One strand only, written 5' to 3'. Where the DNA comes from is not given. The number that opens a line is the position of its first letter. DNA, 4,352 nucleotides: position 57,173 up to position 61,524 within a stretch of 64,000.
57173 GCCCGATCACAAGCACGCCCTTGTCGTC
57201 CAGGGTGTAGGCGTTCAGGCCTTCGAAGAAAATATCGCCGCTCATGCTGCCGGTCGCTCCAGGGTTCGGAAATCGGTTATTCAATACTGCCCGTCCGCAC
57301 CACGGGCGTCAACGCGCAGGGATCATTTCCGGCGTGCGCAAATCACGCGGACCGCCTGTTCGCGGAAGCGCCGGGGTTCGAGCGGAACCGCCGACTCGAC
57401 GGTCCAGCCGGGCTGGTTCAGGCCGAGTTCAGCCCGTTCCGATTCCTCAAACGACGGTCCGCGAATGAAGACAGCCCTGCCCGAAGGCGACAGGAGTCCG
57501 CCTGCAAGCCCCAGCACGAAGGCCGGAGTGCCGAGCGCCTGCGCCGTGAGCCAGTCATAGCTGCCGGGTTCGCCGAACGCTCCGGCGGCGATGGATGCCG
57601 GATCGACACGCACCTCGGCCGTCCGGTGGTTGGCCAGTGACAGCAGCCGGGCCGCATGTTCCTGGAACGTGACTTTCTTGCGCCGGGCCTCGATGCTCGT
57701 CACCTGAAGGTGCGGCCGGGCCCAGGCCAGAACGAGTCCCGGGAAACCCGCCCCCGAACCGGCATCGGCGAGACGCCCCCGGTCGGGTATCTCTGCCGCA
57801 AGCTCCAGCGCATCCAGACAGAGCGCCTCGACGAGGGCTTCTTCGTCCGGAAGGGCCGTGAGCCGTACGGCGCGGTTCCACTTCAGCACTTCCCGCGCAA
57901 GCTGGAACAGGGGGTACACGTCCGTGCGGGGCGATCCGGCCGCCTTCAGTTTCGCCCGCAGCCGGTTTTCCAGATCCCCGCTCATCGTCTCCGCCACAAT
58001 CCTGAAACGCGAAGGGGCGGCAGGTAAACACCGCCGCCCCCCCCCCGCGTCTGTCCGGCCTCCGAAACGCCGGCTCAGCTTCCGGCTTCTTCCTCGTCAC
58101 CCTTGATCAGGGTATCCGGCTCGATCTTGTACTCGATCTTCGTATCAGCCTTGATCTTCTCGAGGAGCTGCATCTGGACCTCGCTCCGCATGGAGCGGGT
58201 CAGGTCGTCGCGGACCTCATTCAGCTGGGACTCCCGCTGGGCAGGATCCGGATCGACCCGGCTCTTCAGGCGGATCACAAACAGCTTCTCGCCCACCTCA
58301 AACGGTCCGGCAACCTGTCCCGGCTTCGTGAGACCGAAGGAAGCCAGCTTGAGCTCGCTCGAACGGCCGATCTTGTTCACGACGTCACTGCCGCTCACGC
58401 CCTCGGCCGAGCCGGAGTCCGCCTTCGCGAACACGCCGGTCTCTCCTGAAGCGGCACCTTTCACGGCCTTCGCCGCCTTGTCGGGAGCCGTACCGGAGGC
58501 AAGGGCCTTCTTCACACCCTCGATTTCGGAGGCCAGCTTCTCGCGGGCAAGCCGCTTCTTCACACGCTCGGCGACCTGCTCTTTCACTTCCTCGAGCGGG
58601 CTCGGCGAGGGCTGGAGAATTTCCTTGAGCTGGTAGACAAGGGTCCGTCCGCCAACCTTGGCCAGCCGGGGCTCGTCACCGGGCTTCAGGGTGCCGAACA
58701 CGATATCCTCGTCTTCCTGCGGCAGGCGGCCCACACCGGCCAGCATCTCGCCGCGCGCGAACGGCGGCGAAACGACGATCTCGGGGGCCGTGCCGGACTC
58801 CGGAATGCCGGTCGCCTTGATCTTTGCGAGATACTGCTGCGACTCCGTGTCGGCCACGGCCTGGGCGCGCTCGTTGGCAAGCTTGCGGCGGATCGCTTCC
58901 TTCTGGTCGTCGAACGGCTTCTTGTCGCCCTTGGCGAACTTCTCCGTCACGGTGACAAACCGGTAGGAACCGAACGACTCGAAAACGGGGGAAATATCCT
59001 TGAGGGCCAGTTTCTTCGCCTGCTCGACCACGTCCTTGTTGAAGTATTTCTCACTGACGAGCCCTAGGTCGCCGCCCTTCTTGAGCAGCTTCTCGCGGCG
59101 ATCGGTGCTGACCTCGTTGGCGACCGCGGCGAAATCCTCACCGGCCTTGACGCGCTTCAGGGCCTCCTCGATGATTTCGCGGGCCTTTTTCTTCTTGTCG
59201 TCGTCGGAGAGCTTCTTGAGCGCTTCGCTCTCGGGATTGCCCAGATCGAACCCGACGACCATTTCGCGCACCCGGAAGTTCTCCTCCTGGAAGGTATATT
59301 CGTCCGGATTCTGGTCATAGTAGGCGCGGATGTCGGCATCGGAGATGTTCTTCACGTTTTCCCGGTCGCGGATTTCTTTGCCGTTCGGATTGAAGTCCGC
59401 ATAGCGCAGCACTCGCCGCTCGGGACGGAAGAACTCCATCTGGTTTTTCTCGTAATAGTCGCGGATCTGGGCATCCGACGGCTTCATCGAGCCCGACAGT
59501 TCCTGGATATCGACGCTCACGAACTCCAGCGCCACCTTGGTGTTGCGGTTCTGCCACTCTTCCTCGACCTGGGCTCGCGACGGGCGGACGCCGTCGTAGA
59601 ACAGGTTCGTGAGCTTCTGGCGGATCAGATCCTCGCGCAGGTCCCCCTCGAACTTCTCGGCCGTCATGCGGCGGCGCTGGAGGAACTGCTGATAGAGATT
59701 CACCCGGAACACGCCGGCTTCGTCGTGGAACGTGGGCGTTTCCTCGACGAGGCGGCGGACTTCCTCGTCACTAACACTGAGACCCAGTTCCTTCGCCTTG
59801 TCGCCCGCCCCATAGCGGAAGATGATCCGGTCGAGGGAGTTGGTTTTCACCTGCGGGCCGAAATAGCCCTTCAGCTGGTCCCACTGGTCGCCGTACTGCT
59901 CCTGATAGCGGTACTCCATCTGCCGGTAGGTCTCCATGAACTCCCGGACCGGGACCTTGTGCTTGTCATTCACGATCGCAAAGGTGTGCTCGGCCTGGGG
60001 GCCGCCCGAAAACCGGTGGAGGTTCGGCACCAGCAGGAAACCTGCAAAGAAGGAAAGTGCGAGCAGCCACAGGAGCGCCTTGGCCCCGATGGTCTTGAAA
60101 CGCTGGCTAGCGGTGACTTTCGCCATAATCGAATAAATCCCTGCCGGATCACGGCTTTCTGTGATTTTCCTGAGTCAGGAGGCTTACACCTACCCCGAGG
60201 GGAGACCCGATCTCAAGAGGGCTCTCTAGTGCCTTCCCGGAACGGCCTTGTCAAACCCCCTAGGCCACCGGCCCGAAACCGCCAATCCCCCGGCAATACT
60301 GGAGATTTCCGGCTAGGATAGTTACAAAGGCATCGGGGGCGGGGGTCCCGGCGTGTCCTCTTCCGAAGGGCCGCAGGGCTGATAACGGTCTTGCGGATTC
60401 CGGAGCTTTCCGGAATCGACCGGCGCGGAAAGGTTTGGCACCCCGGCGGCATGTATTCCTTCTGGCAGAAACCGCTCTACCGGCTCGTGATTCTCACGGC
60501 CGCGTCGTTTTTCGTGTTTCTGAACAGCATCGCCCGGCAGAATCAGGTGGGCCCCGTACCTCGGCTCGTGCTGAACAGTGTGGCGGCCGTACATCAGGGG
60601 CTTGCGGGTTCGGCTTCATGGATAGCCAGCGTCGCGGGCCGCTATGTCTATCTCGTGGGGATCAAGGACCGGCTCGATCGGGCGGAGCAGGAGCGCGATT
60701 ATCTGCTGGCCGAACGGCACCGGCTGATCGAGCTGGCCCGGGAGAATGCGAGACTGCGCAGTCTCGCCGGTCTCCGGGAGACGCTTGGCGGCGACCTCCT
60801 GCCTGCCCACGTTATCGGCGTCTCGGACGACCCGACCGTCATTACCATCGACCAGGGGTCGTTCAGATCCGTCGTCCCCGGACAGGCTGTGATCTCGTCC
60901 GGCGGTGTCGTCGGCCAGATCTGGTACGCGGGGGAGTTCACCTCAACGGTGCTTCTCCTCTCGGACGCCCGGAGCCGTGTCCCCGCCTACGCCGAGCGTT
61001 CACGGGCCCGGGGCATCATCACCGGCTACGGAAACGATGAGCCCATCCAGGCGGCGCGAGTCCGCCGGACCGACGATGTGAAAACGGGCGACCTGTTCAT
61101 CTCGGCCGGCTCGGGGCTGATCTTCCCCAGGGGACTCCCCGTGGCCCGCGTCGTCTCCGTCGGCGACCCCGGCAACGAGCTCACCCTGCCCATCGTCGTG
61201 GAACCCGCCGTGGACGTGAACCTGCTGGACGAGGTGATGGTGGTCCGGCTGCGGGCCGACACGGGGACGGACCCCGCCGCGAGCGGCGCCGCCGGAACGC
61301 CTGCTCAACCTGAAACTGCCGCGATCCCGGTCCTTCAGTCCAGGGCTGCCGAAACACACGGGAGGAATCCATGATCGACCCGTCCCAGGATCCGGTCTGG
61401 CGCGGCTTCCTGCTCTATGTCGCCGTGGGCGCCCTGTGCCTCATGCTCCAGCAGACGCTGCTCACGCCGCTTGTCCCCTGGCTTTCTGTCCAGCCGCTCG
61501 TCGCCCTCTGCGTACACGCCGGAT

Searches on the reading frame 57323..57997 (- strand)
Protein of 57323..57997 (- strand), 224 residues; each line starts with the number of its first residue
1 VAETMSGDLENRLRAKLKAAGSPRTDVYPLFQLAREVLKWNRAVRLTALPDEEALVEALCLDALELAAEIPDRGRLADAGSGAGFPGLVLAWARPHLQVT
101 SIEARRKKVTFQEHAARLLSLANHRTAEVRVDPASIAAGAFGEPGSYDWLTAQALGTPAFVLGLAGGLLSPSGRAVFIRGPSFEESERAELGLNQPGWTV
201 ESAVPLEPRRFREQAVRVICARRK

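Call 69: search_protein_families(library=pfam, proteins=[window:57323-57997:-], max_evalue=0.0001)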
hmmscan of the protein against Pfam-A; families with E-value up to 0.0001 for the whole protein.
window:57323-57997:- (224 aa): 1 family
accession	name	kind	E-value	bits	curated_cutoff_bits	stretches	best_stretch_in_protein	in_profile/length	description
PF02527.21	GidB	-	6.7e-26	91.2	27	1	32-185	7-154/184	rRNA small subunit methyltransferase G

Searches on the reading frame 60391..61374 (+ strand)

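Call 69: search_protein_families(library=pfam, proteins=[window:60391-61374:+], max_evalue=0.0001)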
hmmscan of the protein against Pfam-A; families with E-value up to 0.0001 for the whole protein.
window:60391-61374:+ (327 aa): 1 family
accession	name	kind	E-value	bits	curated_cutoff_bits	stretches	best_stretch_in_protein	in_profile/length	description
PF04085.20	MreC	-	5.6e-34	117.5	28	1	149-285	11-146/147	Rod shape-determining protein MreC, barrel core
